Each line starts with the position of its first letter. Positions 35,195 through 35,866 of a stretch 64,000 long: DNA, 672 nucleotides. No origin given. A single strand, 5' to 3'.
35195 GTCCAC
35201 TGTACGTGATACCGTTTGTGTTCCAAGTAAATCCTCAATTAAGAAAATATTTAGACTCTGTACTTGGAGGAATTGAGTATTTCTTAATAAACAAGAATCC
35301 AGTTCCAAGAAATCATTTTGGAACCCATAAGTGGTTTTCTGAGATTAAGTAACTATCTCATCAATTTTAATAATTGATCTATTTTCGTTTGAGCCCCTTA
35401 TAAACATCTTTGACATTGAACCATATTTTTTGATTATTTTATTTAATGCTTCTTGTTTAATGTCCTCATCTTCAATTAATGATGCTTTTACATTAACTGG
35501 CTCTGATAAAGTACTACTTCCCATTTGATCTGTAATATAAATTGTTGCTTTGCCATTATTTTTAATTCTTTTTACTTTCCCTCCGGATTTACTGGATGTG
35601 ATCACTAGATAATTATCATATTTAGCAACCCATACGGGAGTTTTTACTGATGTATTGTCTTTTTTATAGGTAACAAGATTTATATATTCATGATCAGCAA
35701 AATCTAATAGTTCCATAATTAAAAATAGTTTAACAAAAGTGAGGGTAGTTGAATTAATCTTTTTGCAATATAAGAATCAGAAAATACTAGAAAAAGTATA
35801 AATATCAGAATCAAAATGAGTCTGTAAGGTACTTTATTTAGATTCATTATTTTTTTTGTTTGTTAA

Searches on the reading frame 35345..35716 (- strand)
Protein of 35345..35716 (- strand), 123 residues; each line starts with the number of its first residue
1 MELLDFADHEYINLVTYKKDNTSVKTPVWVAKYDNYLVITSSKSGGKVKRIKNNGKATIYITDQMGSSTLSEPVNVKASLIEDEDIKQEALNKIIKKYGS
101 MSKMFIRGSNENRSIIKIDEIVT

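Call 31: search_protein_families(library=pfam, proteins=[window:35345-35716:-], max_evalue=0.001)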
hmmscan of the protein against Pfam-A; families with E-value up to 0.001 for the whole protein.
window:35345-35716:- (123 aa): 1 family
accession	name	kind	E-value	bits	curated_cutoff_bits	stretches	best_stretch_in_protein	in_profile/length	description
PF01243.27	PNPOx_N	-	4.6e-07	30.7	28.1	1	7-118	10-111/120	Pyridoxamine 5'-phosphate oxidase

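Call 68: search_protein_families(library=ncbifam, proteins=[window:35345-35716:-], max_evalue=0.01)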
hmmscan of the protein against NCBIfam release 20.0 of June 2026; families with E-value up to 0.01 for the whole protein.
window:35345-35716:- (123 aa): 4 families
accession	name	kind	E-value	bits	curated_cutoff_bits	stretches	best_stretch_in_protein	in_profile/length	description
TIGR03666.1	Rv2061_F420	subfamily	7.7e-21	74.1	84.9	1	2-106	5-107/132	PPOX class F420-dependent oxidoreductase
TIGR03618.1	Rv1155_F420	subfamily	2.4e-06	27.8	79.05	1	8-113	7-115/127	TIGR03618 family F420-dependent PPOX class oxidoreductase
TIGR03667.1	Rv3369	hypoth_equivalog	6.8e-05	22.8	125.3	1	9-100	14-103/130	TIGR03667 family PPOX class F420-dependent oxidoreductase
NF002853.0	PRK03140.1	equivalog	0.0076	15.6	307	1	53-119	13-77/262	phosphatidylserine decarboxylase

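Call 84: search_solved_structures(query=window:35345-35716:-, max_evalue=0.01)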
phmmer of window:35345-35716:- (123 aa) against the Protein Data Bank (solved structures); distinct sequences matched with E-value up to 0.01: 0.
